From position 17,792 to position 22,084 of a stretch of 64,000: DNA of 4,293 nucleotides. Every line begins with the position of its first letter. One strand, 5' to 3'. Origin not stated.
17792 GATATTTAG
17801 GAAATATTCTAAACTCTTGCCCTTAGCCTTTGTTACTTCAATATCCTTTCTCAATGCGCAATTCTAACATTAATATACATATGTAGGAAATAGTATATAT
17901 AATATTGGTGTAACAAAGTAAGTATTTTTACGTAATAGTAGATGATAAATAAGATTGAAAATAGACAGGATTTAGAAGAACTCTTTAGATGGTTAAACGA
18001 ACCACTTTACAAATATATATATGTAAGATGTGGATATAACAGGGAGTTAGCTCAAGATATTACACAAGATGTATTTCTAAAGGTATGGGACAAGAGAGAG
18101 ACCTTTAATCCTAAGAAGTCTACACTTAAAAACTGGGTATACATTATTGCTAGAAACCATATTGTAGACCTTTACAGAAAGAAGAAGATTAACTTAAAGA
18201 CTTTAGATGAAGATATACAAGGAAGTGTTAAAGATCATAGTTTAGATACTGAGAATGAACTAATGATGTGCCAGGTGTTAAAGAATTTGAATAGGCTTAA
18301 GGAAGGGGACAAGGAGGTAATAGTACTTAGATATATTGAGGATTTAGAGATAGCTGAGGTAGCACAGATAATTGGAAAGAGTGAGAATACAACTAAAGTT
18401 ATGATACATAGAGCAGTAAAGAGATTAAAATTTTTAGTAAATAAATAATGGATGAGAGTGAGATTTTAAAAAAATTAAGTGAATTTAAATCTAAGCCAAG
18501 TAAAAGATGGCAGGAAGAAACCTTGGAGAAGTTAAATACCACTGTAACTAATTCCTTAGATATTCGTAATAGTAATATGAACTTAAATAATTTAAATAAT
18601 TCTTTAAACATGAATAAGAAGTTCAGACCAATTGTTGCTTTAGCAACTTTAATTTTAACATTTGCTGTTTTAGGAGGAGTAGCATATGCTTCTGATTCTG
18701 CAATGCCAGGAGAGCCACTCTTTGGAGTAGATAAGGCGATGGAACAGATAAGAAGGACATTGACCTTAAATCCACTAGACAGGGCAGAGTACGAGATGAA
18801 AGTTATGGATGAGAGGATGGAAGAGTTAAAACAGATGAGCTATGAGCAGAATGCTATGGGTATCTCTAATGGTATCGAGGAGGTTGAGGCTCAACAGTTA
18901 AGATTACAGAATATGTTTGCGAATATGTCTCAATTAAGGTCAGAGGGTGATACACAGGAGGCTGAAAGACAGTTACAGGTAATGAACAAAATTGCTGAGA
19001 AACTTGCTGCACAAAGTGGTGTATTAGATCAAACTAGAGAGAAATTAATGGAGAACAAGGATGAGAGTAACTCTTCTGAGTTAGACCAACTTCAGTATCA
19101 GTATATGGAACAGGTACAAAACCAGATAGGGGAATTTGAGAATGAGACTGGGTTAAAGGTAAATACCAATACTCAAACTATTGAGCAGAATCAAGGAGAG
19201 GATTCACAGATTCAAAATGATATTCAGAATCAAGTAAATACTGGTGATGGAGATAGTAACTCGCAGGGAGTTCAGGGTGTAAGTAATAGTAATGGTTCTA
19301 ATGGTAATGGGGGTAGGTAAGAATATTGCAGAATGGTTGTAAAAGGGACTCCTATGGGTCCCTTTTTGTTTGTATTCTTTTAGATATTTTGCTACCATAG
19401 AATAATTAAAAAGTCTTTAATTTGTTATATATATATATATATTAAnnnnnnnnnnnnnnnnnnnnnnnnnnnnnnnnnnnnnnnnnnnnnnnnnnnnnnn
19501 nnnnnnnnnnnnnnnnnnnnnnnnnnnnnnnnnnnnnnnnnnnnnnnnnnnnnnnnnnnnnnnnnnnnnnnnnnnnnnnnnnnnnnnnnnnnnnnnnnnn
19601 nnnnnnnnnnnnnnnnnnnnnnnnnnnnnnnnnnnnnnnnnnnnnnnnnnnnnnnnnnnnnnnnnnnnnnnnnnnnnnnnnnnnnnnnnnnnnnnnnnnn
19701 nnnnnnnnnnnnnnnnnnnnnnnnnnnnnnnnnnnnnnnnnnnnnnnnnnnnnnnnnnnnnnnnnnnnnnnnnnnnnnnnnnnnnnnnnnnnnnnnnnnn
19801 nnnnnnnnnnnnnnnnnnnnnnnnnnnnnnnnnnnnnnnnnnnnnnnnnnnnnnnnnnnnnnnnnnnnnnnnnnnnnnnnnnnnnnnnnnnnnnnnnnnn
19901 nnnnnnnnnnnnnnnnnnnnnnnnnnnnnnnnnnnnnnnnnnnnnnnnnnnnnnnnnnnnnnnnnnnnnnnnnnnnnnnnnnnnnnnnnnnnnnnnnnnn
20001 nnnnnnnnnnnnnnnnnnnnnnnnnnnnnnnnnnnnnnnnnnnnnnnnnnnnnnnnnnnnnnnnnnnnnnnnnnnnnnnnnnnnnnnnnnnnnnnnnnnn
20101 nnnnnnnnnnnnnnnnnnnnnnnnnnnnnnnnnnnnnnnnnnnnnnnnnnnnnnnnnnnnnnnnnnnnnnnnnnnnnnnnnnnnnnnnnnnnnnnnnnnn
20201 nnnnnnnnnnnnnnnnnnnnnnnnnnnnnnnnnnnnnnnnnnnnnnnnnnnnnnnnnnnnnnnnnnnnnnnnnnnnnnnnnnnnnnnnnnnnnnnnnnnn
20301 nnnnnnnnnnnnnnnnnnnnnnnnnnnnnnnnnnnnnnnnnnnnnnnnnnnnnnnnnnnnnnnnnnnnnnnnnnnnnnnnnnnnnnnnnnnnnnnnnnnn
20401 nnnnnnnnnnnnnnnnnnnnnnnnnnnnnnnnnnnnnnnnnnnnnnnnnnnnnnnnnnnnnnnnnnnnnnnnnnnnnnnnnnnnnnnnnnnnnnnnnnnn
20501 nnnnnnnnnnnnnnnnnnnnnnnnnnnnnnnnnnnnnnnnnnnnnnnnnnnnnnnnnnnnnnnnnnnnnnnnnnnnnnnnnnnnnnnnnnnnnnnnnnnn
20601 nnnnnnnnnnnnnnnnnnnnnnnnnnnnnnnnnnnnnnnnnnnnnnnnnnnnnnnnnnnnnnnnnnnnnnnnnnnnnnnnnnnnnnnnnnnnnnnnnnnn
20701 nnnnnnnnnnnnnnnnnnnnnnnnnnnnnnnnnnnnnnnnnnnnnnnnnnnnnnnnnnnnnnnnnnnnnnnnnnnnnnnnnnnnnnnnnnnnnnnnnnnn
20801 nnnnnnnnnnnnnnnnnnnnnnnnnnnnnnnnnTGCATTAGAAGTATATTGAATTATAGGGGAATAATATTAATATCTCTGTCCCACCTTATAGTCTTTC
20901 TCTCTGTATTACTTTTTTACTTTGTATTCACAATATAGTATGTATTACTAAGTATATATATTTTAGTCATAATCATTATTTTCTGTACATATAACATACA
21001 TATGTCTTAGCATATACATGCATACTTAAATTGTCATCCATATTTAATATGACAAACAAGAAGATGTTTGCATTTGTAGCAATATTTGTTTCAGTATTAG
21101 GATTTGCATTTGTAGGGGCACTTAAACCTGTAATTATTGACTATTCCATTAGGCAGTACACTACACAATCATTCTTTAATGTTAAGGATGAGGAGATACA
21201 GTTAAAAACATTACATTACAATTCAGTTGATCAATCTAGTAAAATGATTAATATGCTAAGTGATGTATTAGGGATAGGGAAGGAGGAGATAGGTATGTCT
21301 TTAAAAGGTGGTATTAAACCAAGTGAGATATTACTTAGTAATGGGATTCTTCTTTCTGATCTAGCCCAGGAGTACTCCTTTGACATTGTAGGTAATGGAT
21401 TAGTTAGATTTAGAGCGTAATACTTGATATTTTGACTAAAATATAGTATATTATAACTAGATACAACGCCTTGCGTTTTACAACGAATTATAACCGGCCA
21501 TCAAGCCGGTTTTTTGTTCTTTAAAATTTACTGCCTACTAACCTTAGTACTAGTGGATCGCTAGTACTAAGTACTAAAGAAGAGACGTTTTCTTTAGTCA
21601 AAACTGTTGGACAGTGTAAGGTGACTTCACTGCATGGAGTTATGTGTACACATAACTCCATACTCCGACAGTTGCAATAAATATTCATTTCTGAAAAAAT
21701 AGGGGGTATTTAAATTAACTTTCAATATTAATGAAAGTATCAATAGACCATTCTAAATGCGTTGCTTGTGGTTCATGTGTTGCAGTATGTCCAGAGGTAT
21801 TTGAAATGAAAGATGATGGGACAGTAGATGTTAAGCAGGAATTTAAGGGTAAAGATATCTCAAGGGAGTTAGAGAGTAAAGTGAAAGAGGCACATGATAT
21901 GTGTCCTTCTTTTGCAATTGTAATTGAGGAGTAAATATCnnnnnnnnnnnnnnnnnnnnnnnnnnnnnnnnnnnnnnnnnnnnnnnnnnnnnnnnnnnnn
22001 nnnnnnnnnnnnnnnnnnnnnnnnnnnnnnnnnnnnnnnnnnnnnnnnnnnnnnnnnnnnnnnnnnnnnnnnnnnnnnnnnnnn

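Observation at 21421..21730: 310-bp intergenic region packed with perfect palindromes and nested helices upstream of a ferredoxin gene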

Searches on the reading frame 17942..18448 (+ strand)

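Call 15: search_protein_families(library=pfam, proteins=[window:17942-18448:+], max_evalue=0.01)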
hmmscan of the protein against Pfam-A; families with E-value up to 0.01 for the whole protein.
window:17942-18448:+ (168 aa): 4 families
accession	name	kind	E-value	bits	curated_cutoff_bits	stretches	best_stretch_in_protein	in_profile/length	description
PF04542.20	Sigma70_r2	-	3.2e-14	52.9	24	1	20-82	6-69/71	Sigma-70 region 2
PF08281.18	Sigma70_r4_2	-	4e-13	49.2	25.7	1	116-162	8-54/54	Sigma-70, region 4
PF04545.22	Sigma70_r4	-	1.4e-10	41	24.1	1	116-163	2-49/50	Sigma-70, region 4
PF07638.17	Sigma70_ECF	-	0.00041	20.7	21.1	1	88-153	108-170/185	ECF sigma factor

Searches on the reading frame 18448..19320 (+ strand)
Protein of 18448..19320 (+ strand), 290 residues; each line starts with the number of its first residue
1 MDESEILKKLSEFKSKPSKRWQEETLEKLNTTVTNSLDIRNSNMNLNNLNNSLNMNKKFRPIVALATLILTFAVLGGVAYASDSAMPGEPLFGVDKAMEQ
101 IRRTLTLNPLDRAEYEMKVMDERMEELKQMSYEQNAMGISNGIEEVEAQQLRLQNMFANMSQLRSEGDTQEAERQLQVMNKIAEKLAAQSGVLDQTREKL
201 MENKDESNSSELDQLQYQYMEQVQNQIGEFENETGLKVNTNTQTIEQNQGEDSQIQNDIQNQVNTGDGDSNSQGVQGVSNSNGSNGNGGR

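Call 15: search_protein_families(library=pfam, proteins=[window:18448-19320:+], max_evalue=0.01)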
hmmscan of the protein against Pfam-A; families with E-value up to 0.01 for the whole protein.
window:18448-19320:+ (290 aa): 1 family
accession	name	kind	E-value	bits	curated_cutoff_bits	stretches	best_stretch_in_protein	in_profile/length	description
PF18915.5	DUF5667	-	4e-09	37.2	27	1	85-202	2-98/99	Domain of unknown function (DUF5667)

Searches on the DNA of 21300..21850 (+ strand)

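Call 5: search_rna_families(source=window, start=21300, end=21850, threshold=evalue, max_evalue=10, show_alignments=3)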
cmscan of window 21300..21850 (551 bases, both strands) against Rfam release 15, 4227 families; matches with E-value up to 10: 8.
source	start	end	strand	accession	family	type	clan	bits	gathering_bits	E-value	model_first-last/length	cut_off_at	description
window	21486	21575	-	RF00106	RNAI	Gene; antisense;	-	20.9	47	0.15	1-102/102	no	RNAI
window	21589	21707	+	RF02740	Fwd6_3p_UTR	Cis-reg;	-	18.4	79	6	1-116/116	no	Soft rot Enterobacteriaceae Fwd 6 3'UTR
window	21587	21732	+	RF01819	RsaD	Gene; sRNA;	-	17.5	50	1.2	1-189/189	no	RNA Staph. aureus D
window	21629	21667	+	RF03583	MIR781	Gene; miRNA;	-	15.6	88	6.9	1-94/94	no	MIR781 microRNA precursor family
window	21634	21662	+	RF04217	mir-297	Gene; miRNA;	-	15.5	90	9.4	25-53/71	no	mir-297 microRNA precursor family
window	21543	21572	+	RF03655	MIR1887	Gene; miRNA;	-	15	90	6.6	19-46/63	no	MIR1887 microRNA precursor family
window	21681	21785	+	RF02653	StyR-143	Gene; sRNA;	-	14.1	176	2.6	1-144/144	no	Salmonella enterica Typhi npcRNA 143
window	21742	21849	+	RF02191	TCL6_1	Gene; lncRNA;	-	11.5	60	5.8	1-113/113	no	T-cell leukemia/lymphoma 6 conserved region 1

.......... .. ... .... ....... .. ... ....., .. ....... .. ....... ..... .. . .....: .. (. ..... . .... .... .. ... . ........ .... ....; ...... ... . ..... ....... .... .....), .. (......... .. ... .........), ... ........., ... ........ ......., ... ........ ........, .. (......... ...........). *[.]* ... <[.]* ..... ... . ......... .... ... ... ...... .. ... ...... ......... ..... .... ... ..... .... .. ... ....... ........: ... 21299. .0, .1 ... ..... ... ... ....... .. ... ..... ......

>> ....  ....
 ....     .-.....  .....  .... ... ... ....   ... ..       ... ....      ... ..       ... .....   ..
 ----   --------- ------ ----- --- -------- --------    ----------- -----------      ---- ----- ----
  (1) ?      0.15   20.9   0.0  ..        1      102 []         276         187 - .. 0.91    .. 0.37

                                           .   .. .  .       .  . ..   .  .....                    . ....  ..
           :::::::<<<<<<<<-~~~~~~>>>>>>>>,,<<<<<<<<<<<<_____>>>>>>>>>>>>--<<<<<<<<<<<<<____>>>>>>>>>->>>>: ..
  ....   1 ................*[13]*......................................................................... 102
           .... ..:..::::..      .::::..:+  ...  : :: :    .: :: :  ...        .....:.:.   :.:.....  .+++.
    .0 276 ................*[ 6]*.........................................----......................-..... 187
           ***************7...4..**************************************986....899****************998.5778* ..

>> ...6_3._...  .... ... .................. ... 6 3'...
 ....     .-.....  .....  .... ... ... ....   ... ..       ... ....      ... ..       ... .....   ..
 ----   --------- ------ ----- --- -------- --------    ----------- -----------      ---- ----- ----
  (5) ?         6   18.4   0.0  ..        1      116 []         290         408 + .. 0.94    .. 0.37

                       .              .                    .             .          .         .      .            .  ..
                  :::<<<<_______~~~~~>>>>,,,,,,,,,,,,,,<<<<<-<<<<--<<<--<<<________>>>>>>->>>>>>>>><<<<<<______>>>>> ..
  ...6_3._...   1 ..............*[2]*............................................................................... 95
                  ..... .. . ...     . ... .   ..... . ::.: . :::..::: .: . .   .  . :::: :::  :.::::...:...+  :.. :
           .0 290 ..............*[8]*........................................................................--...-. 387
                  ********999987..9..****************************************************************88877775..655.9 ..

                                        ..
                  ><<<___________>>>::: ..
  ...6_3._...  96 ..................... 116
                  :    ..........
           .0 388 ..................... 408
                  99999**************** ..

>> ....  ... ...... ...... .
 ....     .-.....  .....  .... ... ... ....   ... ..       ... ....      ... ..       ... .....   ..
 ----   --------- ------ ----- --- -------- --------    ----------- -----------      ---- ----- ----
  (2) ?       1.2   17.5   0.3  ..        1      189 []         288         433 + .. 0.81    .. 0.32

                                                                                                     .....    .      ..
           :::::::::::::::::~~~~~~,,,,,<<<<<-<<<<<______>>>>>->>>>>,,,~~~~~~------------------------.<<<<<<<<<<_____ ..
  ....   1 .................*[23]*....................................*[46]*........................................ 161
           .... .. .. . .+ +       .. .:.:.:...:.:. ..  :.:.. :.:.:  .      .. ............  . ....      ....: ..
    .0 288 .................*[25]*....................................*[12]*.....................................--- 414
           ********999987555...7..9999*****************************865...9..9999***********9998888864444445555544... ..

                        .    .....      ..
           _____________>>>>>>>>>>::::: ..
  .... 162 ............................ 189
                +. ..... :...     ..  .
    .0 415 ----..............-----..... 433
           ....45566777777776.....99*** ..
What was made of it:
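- On Any described RNA family (Rfam 15, 4227 models, including 6S, SRP, tmRNA, RNase P, riboswitches, T-box and known sRNAs): The permissive scan of 21300-21850 gives a best hit of RNAI at 20.9 bits against a threshold of 47, on the wrong strand (call 5).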

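Call 41: build_rna_model(alignment_id=A4, structure=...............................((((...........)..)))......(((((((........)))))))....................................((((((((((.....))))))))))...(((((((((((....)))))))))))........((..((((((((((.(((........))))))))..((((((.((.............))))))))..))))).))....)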
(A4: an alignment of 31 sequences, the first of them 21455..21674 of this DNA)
Model R1 built from alignment A4 (31 sequences, 258 columns); structure: as given.
model positions 219; base pairs 55; branch points 5; effective number of sequences 1.4; information 0.59 bits per position. Calibrated on 0.2 Mb of random sequence (short: E-values are rough).
structure used (alignment columns):
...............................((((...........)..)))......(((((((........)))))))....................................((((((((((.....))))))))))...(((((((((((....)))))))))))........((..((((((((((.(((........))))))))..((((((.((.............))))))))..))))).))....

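Call 42: search_with_rna_model(model_id=R1, sources=[window, L003, L005, L008, L009, L010, L011, L014, L016, L021, L022, L030, L033, L034, L035, L036, L037, L038, L039, L040, L041, L045, L028, L025, L029, L012], max_evalue=1)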
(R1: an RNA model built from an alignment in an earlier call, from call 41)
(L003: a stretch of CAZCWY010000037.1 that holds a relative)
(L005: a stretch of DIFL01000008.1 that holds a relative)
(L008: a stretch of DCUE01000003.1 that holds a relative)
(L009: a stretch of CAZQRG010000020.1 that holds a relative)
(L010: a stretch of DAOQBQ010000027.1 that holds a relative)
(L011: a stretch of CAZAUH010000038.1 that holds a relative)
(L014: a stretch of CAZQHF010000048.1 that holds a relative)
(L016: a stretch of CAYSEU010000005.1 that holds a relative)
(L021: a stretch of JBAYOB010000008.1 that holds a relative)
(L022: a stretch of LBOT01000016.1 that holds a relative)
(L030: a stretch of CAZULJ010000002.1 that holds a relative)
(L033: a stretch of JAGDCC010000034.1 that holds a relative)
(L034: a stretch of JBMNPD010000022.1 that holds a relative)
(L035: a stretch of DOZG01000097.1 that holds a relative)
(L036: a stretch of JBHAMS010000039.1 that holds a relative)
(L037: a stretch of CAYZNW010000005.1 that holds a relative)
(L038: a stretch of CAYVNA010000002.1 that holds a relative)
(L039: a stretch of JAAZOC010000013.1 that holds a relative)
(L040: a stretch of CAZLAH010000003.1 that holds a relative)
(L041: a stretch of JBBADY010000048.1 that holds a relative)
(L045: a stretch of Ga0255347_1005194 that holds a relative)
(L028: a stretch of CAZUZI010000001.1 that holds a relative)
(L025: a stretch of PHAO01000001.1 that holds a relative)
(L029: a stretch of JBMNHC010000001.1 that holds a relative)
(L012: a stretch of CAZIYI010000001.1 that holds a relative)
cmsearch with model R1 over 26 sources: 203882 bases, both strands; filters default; matches with E-value up to 1: 20.
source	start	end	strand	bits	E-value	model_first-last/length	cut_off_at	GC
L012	2507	2728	+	237.5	1.5e-65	1-219/219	no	0.39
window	21455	21674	+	231.6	7.2e-64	1-219/219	no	0.39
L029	2508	2730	+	214.4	5.4e-59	1-219/219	no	0.42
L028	1865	2081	+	214.3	6.1e-59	1-219/219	no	0.45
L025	2506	2724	+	211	5.1e-58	1-219/219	no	0.42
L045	6162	6380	-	203.6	6.5e-56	1-219/219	no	0.42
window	21464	21651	-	16.7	0.0067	1-219/219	no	0.39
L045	6174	6203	+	15.3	0.016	177-206/219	no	0.4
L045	6241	6266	+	15.1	0.019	116-141/219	no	0.27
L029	2623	2648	-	15.1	0.019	116-141/219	no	0.27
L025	2616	2641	-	15.1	0.019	116-141/219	no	0.27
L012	2598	2624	-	13.5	0.053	86-112/219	no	0.41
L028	1950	1976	-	13.5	0.053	86-112/219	no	0.41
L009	2879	2994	+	12.6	0.095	1-219/219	no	0.32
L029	2595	2621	-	11.7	0.17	86-112/219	no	0.37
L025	2588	2614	-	11.3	0.23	86-112/219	no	0.41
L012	2626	2651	-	10.8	0.31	116-141/219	no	0.31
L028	1978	2003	-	9.6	0.69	116-141/219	no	0.38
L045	6314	6337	+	9.2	0.87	36-59/219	no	0.54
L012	2546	2569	-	9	0.99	36-59/219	no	0.54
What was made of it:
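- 21665..21673 (+): P4 3' arm (CCGACAGUU, one G.U). This is the last conserved position of the RNA and overlaps the ferredoxin -35 box by 2 nt. The CM match ends at 21674 (call 42).
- One CM hit in the 64-kb window, none in loci lacking it (call 42).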

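Call 53: search_dna_similar(query=window:21455-21674:+, collection=phages, mode=distant, max_evalue=0.01)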
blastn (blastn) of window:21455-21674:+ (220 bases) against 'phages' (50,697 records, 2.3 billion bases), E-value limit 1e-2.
No match.

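Call 54: search_dna_similar(query=window:21455-21674:+, collection=plasmids, mode=distant, max_evalue=0.01)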
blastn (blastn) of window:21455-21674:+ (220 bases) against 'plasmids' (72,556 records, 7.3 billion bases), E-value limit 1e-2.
No match.

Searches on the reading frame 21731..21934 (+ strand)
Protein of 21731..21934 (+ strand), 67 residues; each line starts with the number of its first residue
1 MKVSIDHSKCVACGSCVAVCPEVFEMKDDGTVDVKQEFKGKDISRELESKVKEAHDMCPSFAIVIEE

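Call 15: search_protein_families(library=pfam, proteins=[window:21731-21934:+], max_evalue=0.01)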
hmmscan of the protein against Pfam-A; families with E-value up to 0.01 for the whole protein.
window:21731-21934:+ (67 aa): 15 families
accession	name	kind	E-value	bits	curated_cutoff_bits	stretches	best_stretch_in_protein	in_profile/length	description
PF13459.11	Fer4_15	-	1.9e-14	54.5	22.4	1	3-65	1-66/66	4Fe-4S single cluster domain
PF13370.11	Fer4_13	-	5.2e-14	53.1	24.5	1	5-63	1-56/58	4Fe-4S single cluster domain of Ferredoxin I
PF00037.32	Fer4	-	3e-07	30.4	21.1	1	4-21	2-19/24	4Fe-4S binding domain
PF12797.12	Fer4_2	-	2.2e-06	27.7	24.5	1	2-22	2-22/22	4Fe-4S binding domain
PF13237.11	Fer4_10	-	3.2e-06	27.4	25.5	1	2-35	1-22/53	4Fe-4S dicluster domain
PF12837.12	Fer4_6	-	4.6e-06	26.8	25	1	2-22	1-21/24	4Fe-4S binding domain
PF12838.12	Fer4_7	-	4.8e-06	27.4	27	1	2-21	30-49/52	4Fe-4S dicluster domain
PF13183.11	Fer4_8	-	9.3e-06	26.5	27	1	8-58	3-54/68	4Fe-4S dicluster domain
PF13187.11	Fer4_9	-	4.7e-05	23.8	27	2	8-22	35-49/52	4Fe-4S dicluster domain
PF14697.11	Fer4_21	-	8.8e-05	23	35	1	5-21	3-52/59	4Fe-4S dicluster domain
PF22117.2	Fer4_Nqo3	-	0.00032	21.3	27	1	3-60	4-63/67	NADH-quinone oxidoreductase subunit 3, ferredoxin-like domain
PF12800.12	Fer4_4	-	0.0004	20.9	24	1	8-21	2-15/17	4Fe-4S binding domain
PF25160.1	LdpA_Fe-S-bd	-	0.00059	20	27.6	1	5-21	23-39/49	LdpA Fe-S cluster-binding domain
PF06902.16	Fer4_19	-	0.0023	18.4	24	1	2-65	7-61/64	Divergent 4Fe-4S mono-cluster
PF13484.11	Fer4_16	-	0.0033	18.6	30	0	9-43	1-35/66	4Fe-4S double cluster binding domain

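Call 16: find_encoding_contigs(protein=window:21731-21934:+, flank=3000, max_places=10)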
Protein window:21731-21934:+ (67 aa): 4 contigs read that carry it; 1 place shown.
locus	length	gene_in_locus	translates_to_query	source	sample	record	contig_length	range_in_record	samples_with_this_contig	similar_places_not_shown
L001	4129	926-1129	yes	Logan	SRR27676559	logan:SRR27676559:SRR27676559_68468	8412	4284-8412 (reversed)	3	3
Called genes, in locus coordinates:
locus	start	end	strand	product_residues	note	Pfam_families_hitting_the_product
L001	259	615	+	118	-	-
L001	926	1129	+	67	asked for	PF00037:Fer4 (weak), PF12797:Fer4_2 (weak), PF12837:Fer4_6 (weak), PF12838:Fer4_7 (faint), PF13237:Fer4_10 (weak), PF13459:Fer4_15, PF13370:Fer4_13, PF13183:Fer4_8 (weak)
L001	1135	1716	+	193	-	-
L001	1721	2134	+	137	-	PF11969:DcpS_C, PF01230:HIT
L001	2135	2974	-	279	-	PF00326:Peptidase_S9 (faint), PF00756:Esterase (weak), PF02230:Abhydrolase_2, PF12146:Hydrolase_4, PF00561:Abhydrolase_1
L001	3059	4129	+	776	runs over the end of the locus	PF16656:Pur_ac_phosph_N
